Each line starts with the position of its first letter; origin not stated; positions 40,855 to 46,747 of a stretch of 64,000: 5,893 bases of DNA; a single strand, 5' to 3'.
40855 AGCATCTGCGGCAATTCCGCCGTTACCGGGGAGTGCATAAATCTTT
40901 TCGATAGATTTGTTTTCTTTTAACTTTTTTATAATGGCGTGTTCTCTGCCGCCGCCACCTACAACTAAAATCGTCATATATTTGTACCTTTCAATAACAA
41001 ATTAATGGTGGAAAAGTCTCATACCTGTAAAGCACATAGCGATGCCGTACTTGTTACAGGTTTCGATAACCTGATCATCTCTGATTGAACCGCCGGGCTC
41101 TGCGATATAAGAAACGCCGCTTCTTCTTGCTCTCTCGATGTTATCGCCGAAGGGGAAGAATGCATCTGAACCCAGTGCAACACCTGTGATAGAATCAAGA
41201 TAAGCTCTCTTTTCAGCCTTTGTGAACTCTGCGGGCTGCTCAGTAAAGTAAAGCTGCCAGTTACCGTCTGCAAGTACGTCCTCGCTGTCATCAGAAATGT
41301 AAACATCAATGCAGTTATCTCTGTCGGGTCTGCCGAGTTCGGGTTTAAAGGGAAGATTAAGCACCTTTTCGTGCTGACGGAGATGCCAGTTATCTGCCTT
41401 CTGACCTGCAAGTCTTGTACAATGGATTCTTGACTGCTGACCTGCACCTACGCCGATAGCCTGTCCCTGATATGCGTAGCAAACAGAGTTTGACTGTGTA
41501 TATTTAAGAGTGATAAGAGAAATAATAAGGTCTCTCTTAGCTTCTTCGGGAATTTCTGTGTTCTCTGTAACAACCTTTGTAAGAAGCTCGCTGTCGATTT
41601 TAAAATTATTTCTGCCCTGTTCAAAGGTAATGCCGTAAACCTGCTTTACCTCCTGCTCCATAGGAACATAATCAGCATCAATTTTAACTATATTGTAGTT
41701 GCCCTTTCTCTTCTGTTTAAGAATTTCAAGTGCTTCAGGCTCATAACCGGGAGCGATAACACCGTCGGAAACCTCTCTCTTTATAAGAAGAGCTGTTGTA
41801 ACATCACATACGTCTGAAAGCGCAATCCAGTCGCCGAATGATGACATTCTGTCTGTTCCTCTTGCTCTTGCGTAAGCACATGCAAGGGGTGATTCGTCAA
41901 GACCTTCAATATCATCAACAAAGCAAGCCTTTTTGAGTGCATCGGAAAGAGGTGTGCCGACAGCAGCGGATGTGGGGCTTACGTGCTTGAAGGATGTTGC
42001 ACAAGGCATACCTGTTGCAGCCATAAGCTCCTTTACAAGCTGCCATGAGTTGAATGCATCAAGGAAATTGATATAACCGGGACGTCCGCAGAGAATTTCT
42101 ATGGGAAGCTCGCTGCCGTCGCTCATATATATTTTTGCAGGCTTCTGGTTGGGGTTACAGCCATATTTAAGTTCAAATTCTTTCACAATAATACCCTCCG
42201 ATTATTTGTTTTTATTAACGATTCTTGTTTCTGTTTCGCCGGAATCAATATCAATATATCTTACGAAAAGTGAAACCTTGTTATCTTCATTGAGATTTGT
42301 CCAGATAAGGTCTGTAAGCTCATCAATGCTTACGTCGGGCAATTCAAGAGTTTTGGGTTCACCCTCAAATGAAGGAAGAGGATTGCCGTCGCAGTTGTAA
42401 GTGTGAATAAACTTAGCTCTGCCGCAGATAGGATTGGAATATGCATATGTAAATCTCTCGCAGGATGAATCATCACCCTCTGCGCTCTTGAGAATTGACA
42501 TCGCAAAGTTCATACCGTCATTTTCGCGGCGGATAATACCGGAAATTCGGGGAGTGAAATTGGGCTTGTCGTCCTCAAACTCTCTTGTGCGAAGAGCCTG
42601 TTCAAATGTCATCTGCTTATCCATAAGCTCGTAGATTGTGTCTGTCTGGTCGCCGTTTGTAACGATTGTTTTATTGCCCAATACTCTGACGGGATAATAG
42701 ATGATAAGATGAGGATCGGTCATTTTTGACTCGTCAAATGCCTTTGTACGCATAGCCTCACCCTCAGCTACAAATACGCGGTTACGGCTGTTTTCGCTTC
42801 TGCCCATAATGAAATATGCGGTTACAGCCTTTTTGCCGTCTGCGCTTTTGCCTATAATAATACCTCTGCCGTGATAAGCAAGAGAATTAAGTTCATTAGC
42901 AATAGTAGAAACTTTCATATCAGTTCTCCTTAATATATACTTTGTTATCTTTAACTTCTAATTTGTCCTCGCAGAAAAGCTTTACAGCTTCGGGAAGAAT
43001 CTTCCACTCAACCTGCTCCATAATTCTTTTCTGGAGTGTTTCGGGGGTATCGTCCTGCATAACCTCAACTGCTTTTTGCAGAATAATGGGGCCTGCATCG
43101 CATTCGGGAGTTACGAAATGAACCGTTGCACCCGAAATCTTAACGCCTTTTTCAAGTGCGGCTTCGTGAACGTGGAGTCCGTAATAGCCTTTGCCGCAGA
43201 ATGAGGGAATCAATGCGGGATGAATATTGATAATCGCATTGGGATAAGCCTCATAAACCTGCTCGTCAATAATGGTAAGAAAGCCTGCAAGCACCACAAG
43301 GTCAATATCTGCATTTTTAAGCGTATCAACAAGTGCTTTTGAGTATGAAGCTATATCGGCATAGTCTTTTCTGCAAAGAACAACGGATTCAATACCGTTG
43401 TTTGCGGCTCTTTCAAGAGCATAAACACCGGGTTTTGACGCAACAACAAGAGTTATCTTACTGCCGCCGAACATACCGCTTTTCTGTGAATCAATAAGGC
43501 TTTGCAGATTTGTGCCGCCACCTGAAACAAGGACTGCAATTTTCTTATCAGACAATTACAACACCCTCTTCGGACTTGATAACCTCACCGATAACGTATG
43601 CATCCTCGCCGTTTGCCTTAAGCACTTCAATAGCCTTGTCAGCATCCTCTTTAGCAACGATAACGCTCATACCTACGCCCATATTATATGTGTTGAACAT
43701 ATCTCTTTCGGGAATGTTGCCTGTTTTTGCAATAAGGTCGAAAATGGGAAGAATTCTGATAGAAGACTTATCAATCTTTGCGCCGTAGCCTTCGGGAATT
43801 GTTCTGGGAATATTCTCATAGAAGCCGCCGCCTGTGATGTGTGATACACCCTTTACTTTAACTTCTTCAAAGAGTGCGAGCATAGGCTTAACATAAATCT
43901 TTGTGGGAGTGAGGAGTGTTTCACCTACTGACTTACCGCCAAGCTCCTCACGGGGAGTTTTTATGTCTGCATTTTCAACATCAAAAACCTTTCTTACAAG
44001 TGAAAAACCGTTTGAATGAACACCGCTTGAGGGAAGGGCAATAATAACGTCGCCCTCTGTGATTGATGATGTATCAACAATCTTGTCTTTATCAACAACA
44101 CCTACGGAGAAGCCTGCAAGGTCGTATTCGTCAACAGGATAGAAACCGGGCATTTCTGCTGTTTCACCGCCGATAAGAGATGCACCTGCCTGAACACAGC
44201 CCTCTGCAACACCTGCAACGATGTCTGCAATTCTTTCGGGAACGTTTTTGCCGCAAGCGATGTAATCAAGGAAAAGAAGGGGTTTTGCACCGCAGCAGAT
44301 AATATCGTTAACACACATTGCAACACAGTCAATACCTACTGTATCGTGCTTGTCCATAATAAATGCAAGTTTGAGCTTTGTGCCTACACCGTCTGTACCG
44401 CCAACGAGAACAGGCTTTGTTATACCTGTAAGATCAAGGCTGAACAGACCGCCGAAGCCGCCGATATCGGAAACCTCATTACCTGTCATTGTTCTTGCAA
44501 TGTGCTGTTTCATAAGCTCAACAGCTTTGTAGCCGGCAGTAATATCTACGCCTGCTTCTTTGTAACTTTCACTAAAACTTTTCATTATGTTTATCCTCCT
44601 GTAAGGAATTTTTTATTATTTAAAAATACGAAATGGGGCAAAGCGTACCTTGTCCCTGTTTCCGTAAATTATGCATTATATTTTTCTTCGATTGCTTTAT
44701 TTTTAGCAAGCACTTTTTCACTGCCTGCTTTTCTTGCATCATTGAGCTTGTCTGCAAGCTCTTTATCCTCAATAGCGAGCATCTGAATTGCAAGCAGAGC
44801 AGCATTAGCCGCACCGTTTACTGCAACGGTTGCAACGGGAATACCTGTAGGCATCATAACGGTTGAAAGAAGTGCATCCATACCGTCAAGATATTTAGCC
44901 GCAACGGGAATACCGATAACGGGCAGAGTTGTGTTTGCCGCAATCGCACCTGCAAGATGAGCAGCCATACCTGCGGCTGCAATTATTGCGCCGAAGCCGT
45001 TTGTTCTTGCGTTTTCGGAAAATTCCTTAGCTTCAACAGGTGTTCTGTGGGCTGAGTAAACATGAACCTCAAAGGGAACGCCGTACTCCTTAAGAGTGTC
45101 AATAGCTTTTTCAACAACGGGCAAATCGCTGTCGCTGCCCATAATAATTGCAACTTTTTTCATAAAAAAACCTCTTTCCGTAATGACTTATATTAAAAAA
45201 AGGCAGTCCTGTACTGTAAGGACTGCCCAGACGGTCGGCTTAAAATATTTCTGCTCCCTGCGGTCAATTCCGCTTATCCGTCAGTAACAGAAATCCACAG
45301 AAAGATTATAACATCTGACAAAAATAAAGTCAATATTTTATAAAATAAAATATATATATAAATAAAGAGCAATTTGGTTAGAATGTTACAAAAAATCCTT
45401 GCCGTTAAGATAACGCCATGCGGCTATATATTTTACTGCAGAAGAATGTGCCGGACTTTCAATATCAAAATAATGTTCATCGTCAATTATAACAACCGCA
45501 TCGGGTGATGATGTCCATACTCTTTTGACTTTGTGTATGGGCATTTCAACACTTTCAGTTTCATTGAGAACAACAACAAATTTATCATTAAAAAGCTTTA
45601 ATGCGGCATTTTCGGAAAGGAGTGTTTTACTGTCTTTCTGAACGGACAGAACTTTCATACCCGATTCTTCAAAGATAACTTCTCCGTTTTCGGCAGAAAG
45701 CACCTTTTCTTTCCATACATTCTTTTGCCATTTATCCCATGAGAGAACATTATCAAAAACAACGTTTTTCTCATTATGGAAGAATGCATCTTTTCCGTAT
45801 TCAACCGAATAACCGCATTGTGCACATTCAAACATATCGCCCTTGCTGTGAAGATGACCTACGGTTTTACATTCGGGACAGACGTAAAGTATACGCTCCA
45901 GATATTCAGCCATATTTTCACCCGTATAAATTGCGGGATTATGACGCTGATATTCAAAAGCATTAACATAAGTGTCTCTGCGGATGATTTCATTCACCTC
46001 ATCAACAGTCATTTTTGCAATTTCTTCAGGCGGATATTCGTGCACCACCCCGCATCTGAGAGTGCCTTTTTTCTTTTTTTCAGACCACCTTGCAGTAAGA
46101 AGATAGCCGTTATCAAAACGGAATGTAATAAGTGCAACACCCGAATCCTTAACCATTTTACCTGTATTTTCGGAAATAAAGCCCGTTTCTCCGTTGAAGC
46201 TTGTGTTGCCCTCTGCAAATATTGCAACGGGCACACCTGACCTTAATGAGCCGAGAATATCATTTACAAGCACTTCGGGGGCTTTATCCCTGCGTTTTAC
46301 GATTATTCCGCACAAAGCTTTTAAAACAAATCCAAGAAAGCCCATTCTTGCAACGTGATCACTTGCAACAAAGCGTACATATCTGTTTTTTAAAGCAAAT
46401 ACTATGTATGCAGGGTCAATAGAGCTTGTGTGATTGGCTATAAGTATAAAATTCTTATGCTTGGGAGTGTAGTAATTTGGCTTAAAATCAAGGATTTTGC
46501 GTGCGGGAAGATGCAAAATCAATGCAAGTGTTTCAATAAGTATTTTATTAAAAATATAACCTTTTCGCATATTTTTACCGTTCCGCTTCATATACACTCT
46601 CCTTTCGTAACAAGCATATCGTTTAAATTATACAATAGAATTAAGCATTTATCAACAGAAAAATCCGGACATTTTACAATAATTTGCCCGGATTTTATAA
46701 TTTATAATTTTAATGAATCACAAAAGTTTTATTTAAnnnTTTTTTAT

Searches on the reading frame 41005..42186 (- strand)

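Call 70: search_protein_families(library=pfam, proteins=[window:41005-42186:-], max_evalue=0.00001)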
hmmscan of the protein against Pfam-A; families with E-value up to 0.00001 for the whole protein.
window:41005-42186:- (394 aa): 1 family
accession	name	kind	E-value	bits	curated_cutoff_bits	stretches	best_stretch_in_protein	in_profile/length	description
PF01808.24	AICARFT_IMPCHas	-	2.9e-57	194.9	25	1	3-263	76-311/311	AICARFT/IMPCHase bienzyme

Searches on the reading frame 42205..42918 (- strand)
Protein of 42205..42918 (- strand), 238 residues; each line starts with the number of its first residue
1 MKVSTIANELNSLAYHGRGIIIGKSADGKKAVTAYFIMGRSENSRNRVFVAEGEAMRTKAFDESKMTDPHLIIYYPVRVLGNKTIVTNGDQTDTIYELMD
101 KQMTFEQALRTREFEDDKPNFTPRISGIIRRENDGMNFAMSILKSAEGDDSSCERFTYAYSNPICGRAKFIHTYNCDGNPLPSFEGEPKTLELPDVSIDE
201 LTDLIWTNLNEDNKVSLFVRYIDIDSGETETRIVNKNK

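Call 72: search_protein_families(library=pfam, proteins=[window:42205-42918:-], max_evalue=0.00001)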
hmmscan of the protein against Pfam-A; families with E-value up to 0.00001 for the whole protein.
window:42205-42918:- (238 aa): 1 family
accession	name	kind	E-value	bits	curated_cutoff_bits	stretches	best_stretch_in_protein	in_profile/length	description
PF07826.16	IMP_cyclohyd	-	4.2e-68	229.2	28.1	1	15-223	1-189/192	IMP cyclohydrolase-like protein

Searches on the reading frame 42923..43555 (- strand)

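Call 72: search_protein_families(library=pfam, proteins=[window:42923-43555:-], max_evalue=0.00001)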
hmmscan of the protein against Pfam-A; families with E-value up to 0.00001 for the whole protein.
window:42923-43555:- (211 aa): 1 family
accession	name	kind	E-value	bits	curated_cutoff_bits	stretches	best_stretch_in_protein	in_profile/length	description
PF00551.24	Formyl_trans_N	-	5.3e-48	163.6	26.1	1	4-191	1-181/181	Formyl transferase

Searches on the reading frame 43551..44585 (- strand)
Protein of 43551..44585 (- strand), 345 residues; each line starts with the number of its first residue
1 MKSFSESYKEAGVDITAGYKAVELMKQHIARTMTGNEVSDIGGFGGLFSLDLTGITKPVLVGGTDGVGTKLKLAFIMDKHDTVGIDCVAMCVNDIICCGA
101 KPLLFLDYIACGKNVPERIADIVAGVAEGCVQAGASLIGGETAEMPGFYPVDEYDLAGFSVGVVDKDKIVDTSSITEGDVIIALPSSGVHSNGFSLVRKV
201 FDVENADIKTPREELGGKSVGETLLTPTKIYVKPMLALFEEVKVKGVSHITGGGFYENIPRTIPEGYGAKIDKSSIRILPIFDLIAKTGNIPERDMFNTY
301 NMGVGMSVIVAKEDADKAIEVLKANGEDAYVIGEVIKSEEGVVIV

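Call 72: search_protein_families(library=pfam, proteins=[window:43551-44585:-], max_evalue=0.00001)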
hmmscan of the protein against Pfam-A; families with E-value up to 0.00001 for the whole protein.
window:43551-44585:- (345 aa): 2 families
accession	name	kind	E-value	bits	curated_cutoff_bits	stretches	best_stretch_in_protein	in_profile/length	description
PF02769.27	AIRS_C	-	8.1e-36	124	23.1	1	177-344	2-154/156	AIR synthase related protein, C-terminal domain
PF00586.29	AIRS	-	1.1e-24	87.4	24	1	60-164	15-112/112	AIR synthase related protein, N-terminal domain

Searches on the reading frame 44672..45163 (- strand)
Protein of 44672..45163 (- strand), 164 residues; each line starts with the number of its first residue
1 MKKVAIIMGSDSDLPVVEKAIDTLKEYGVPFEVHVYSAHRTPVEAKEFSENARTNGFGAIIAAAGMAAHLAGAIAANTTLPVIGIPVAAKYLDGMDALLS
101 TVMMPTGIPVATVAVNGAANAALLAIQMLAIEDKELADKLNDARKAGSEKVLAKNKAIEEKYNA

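Call 72: search_protein_families(library=pfam, proteins=[window:44672-45163:-], max_evalue=0.00001)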
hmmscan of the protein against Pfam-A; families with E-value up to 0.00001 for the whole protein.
window:44672-45163:- (164 aa): 1 family
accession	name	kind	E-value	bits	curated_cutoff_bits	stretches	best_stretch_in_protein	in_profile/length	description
PF00731.26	AIRC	-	2.1e-61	206.2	30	1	3-147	1-145/148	AIR carboxylase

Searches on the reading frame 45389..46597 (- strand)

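Call 72: search_protein_families(library=pfam, proteins=[window:45389-46597:-], max_evalue=0.00001)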
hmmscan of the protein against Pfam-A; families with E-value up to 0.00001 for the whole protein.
window:45389-46597:- (403 aa): 1 family
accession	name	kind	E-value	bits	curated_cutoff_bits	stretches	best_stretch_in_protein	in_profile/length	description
PF01553.26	Acyltransferase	-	6.5e-16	58.8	23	1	43-159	9-129/132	Acyltransferase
